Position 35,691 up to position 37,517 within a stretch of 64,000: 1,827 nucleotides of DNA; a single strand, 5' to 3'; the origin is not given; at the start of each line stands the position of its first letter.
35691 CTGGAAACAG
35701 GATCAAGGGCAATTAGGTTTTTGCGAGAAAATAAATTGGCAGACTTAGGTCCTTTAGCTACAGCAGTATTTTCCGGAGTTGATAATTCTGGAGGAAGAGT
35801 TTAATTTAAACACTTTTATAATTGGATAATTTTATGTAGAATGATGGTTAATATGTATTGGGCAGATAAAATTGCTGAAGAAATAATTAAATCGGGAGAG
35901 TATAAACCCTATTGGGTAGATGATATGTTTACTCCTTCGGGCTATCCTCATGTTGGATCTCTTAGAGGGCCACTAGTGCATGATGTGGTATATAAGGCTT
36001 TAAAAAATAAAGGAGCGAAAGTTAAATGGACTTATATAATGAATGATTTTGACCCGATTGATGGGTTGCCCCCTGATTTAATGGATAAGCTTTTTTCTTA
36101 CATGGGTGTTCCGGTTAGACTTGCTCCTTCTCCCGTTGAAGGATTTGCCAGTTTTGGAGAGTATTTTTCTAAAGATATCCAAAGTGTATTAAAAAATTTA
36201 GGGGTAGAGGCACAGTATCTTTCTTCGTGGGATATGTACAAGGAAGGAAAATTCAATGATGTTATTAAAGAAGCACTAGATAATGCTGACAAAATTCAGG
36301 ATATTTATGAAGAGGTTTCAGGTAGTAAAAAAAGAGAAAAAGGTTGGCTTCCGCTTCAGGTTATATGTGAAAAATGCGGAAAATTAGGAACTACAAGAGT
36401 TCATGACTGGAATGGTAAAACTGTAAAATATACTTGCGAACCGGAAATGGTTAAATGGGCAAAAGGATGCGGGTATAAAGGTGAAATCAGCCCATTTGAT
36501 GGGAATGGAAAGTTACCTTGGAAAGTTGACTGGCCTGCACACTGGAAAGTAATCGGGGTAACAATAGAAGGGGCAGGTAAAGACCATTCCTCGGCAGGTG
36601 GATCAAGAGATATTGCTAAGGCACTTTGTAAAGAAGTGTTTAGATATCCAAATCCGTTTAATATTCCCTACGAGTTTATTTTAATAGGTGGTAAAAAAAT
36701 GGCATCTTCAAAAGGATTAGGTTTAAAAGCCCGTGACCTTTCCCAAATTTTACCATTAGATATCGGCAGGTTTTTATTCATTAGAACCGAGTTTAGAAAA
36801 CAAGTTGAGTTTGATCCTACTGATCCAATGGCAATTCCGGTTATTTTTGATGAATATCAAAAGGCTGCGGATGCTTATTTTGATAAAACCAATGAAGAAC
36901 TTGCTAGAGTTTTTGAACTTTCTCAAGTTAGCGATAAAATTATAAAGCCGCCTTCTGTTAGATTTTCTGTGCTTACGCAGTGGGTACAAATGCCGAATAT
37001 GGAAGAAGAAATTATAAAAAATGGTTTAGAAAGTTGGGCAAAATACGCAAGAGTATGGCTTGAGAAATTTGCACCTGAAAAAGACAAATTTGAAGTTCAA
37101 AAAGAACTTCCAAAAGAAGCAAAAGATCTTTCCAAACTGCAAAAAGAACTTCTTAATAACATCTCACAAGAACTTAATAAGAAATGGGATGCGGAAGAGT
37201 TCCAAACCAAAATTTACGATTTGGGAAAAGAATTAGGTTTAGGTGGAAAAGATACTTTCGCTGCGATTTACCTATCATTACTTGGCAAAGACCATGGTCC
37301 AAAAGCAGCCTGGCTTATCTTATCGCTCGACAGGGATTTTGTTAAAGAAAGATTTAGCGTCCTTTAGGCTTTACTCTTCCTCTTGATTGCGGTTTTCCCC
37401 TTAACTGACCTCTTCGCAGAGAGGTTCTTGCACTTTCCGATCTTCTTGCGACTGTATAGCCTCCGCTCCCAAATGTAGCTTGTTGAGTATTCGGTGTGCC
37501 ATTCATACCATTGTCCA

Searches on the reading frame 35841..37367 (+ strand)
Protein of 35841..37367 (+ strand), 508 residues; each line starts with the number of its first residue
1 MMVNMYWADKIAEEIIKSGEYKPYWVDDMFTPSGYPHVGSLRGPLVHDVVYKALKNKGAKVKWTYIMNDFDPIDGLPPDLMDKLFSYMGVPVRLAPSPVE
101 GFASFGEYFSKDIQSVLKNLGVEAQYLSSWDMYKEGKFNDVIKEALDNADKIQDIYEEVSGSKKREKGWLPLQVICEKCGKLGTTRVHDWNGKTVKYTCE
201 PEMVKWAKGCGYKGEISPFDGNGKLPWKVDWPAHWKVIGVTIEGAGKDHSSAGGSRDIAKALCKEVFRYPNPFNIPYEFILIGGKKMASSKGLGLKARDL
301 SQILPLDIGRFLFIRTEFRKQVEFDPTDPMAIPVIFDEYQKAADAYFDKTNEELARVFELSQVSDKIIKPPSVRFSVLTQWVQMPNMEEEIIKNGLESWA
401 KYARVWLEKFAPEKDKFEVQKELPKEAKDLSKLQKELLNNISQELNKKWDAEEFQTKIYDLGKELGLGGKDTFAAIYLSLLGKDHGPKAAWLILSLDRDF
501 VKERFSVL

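Call 19: find_encoding_contigs(protein=window:35841-37367:+, flank=10000, max_places=1)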
Protein window:35841-37367:+ (508 aa): 5 contigs read that carry it; 1 place shown.
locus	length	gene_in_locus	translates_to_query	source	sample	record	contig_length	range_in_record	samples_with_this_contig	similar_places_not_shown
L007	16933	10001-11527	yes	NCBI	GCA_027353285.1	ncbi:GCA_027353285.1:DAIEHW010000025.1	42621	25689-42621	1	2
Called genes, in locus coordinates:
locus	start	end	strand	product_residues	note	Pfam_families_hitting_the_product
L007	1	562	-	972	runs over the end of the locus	PF00580:UvrD-helicase, PF01443:Viral_helicase1 (faint), PF13245:AAA_19, PF13361:UvrD_C, PF13538:UvrD_C_2 (faint), PF12705:PDDEXK_1, PF01930:Cas_Cas4 (weak), PF10926:DUF2800 (weak)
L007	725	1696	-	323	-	PF02646:RmuC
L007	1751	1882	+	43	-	-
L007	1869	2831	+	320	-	-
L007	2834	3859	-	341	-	PF00814:TsaD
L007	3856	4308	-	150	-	PF02643:DUF192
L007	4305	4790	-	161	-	PF01467:CTP_transf_like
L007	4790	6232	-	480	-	PF12229:PG_binding_4, PF04294:VanW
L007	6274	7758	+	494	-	PF01547:SBP_bac_1, PF13416:SBP_bac_8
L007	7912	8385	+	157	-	PF03449:GreA_GreB_N, PF01272:GreA_GreB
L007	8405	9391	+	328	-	PF01467:CTP_transf_like, PF04019:DUF359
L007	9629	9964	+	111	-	-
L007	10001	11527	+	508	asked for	PF01921:tRNA-synt_1f, PF19269:Anticodon_2 (weak)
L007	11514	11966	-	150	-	-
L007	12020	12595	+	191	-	PF01725:Ham1p_like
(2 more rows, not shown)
